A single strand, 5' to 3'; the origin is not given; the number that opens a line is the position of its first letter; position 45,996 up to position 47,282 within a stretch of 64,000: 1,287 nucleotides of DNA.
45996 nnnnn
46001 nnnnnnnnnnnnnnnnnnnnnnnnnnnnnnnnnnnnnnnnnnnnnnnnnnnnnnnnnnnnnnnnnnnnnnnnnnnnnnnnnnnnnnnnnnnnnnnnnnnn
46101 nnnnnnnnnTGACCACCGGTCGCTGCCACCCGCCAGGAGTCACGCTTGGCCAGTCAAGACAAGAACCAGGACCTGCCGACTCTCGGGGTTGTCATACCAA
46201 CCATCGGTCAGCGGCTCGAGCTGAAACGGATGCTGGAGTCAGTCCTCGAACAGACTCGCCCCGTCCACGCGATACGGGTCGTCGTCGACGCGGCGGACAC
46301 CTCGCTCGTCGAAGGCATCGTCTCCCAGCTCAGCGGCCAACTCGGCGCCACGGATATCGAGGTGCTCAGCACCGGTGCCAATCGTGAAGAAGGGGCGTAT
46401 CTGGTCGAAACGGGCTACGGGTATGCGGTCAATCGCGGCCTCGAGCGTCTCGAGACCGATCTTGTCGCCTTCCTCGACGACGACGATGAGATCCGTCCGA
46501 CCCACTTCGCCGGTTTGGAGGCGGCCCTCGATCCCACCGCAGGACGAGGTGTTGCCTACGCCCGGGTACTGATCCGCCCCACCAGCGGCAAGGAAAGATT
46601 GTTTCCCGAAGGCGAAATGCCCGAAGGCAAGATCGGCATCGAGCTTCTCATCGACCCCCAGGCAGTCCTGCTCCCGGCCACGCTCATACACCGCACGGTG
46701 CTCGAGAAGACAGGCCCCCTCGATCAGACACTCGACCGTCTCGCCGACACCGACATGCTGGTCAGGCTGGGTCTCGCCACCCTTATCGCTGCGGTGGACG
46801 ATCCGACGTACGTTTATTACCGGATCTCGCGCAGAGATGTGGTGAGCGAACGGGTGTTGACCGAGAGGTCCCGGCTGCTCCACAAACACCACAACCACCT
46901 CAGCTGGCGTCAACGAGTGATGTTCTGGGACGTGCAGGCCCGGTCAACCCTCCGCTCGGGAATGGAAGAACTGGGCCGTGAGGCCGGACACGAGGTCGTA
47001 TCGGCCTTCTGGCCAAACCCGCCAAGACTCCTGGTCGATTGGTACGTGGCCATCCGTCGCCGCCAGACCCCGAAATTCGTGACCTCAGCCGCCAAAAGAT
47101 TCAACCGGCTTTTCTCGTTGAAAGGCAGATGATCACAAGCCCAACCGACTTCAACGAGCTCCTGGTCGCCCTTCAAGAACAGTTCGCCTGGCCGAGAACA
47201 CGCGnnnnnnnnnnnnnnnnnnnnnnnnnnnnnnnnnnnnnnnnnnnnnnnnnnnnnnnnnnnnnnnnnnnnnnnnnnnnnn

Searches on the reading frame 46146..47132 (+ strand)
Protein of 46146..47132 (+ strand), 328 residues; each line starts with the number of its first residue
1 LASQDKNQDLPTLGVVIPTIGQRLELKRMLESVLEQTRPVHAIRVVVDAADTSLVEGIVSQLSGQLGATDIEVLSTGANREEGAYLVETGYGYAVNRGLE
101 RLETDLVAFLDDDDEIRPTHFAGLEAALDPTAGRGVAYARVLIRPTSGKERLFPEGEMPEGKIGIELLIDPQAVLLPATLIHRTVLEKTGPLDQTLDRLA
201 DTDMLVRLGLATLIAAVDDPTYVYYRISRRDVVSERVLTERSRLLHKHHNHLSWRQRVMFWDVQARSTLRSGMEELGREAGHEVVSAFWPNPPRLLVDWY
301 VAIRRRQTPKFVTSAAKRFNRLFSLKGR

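Call 30: search_protein_families(library=pfam, proteins=[window:46146-47132:+], max_evalue=0.00001)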
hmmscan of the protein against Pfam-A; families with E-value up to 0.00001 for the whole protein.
window:46146-47132:+ (328 aa): 2 families
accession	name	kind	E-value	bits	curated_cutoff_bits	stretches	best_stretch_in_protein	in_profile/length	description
PF00535.33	Glycos_transf_2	-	4.7e-10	40.1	23.3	1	15-150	2-125/168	Glycosyl transferase family 2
PF13641.12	Glyco_tranf_2_3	-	2.4e-06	28.2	27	1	11-123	1-106/230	Glycosyltransferase like family 2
